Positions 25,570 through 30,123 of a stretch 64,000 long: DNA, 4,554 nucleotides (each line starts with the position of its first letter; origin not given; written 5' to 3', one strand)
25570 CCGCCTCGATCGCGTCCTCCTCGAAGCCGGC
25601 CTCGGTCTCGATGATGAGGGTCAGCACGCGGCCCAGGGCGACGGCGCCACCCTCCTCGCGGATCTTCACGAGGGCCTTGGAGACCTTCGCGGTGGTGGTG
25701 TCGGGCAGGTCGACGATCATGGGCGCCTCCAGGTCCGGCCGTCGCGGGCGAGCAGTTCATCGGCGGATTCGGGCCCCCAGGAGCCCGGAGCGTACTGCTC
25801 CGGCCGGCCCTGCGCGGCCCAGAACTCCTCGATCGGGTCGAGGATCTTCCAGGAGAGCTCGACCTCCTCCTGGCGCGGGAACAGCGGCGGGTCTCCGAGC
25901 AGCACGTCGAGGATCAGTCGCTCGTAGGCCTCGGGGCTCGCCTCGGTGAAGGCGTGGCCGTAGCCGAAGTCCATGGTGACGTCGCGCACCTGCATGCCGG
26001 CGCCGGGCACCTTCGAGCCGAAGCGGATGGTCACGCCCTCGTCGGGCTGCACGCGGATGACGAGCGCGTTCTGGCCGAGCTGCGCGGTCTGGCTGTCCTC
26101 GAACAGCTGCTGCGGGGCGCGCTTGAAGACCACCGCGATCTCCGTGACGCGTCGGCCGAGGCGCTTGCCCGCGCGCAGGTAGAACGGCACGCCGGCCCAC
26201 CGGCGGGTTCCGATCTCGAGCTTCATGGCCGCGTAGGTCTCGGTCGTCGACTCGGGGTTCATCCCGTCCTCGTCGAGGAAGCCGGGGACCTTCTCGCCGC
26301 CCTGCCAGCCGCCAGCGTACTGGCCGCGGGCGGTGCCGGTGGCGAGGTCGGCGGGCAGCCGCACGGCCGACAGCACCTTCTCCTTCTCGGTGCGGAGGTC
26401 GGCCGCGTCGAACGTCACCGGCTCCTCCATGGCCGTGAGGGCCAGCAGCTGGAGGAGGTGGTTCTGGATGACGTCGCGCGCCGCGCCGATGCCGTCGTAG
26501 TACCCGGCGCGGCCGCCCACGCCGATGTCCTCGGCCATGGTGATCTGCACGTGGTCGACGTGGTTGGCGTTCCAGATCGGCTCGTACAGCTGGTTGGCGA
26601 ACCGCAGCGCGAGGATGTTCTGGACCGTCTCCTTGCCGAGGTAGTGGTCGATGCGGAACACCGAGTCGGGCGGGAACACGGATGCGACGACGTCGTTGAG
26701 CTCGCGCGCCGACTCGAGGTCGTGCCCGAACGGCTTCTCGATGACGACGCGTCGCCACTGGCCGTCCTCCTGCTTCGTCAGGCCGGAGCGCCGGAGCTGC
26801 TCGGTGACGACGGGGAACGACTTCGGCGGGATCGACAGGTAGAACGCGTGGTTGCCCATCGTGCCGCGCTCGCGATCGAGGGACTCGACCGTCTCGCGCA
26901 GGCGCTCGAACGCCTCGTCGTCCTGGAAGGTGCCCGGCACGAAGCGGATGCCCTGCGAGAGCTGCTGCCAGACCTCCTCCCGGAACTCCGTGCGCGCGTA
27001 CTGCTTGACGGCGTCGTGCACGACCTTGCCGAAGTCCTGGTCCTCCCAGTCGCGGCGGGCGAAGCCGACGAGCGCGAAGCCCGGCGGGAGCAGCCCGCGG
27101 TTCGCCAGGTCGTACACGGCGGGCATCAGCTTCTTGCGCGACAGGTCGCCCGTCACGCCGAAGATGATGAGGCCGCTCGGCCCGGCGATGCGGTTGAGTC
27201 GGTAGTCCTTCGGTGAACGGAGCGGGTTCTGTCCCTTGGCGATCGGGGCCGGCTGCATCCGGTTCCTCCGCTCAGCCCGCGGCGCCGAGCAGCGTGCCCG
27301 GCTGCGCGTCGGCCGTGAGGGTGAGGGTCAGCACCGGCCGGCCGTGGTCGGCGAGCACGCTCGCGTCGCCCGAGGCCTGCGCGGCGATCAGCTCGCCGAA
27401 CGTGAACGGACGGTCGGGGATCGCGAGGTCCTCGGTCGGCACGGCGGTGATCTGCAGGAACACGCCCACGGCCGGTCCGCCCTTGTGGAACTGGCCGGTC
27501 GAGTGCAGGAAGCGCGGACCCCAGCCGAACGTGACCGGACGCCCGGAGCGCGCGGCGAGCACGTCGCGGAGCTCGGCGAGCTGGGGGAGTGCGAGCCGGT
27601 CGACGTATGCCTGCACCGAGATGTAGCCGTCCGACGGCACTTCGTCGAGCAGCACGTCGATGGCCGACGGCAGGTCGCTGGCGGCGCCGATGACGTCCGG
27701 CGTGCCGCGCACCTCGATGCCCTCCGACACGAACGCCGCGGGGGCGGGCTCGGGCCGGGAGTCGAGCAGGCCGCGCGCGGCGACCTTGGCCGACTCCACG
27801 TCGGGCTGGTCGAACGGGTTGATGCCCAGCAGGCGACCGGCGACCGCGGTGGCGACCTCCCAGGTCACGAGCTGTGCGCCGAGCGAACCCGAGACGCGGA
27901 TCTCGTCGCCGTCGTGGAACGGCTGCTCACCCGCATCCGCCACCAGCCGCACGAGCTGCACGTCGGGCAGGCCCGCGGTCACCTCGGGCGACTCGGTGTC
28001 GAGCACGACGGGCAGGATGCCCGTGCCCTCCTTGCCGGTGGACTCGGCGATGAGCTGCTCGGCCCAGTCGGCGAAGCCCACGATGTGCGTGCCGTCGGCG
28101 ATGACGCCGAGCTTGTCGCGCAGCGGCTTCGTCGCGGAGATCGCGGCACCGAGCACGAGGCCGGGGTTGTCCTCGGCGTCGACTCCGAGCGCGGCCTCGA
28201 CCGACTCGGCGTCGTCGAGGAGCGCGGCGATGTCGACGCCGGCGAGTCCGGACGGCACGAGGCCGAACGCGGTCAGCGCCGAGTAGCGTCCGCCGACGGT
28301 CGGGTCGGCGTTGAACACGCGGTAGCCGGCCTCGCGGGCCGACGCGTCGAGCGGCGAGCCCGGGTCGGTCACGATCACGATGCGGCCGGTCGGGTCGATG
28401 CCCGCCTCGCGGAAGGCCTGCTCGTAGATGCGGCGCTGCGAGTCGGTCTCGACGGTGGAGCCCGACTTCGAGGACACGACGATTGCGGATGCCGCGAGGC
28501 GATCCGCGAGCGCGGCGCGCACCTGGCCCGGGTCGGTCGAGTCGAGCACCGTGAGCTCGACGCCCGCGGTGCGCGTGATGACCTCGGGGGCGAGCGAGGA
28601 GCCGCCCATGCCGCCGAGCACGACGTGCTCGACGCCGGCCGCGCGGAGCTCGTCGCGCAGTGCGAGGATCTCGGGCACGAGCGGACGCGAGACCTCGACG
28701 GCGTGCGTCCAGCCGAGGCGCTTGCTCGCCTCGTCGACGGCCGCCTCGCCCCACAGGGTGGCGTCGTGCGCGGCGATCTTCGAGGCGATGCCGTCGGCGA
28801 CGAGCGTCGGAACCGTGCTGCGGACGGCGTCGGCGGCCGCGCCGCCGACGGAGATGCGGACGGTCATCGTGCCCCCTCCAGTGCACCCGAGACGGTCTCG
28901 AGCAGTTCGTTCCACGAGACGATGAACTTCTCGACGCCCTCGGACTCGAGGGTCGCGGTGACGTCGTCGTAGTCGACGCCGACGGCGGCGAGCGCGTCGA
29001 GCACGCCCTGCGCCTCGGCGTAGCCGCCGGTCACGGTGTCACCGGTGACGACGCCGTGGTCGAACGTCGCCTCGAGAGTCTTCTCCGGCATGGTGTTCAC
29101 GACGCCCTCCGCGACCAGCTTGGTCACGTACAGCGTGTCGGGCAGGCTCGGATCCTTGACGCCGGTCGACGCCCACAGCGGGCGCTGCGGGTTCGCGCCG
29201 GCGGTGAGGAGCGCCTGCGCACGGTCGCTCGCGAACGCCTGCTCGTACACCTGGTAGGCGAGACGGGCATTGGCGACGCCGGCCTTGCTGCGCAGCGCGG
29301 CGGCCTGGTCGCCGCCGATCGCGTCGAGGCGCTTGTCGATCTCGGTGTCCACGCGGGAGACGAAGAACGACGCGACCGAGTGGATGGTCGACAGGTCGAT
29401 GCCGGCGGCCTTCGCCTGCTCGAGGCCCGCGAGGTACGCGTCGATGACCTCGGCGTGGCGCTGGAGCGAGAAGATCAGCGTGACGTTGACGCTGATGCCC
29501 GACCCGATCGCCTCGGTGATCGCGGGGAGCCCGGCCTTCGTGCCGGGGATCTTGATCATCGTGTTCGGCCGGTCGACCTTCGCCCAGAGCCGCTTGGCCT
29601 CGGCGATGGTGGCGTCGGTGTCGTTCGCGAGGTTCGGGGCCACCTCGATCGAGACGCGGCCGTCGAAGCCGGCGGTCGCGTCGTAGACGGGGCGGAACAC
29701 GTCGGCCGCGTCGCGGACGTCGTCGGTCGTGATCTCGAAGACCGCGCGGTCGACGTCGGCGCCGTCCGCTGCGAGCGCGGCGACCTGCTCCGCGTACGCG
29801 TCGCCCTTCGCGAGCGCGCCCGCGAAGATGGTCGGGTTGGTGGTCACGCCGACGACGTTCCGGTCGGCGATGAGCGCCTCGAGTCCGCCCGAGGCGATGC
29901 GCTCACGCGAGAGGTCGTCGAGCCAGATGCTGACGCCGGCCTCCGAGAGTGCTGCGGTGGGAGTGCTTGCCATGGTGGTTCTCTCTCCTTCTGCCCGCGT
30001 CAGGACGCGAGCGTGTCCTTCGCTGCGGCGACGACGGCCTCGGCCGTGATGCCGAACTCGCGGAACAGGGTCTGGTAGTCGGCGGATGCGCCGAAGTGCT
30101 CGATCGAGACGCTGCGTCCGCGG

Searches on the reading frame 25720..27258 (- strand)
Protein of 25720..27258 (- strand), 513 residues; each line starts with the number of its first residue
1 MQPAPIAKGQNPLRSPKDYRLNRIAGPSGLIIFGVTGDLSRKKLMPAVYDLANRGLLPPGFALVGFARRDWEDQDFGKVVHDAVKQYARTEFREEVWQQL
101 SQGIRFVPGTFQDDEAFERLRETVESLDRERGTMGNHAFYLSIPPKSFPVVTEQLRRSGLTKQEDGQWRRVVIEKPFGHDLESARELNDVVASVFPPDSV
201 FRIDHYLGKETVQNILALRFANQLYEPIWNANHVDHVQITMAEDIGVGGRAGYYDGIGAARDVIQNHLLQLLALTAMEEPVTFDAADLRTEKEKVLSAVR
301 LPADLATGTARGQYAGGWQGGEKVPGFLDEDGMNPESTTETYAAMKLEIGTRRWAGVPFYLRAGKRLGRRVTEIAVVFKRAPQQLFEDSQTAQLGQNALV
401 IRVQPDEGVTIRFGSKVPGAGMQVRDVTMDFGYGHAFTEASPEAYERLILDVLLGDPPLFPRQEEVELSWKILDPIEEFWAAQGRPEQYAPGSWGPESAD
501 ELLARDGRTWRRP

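Call 53: search_protein_families(library=pfam, proteins=[window:25720-27258:-], max_evalue=0.00001)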
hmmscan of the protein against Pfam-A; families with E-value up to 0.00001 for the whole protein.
window:25720-27258:- (513 aa): 2 families
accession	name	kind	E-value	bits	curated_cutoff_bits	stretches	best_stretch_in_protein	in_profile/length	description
PF02781.21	G6PD_C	-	3e-120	401.2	27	1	216-511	1-296/296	Glucose-6-phosphate dehydrogenase, C-terminal domain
PF00479.28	G6PD_N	-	4.2e-65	220.3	22.1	1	31-214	1-183/183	Glucose-6-phosphate dehydrogenase, NAD binding domain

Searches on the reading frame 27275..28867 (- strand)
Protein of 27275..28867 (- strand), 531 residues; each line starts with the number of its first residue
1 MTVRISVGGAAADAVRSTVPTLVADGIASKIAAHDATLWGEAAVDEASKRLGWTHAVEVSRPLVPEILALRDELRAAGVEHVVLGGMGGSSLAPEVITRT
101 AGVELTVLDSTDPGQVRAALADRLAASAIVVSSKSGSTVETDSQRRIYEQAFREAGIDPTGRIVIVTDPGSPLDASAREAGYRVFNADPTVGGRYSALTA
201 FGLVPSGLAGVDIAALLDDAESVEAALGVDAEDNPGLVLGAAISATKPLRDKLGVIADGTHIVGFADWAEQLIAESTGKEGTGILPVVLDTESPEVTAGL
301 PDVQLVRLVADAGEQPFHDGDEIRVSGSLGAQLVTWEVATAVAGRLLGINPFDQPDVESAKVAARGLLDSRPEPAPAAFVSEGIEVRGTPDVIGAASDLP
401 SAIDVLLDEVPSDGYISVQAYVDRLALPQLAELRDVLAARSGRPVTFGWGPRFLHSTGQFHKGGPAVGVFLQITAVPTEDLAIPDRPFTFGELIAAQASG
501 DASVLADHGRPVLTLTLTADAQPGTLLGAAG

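Call 53: search_protein_families(library=pfam, proteins=[window:27275-28867:-], max_evalue=0.00001)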
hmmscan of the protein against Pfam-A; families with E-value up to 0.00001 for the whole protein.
window:27275-28867:- (531 aa): 1 family
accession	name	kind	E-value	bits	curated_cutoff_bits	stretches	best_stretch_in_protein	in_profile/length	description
PF00342.24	PGI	-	6.9e-09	35.3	22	0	79-279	96-308/486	Phosphoglucose isomerase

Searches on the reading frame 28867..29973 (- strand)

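Call 53: search_protein_families(library=pfam, proteins=[window:28867-29973:-], max_evalue=0.00001)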
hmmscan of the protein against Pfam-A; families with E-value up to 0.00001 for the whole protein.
window:28867-29973:- (369 aa): 1 family
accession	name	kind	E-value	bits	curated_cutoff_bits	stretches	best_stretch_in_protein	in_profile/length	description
PF00923.25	TAL_FSA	-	2.1e-82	277.1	27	1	16-360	1-284/285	Transaldolase/Fructose-6-phosphate aldolase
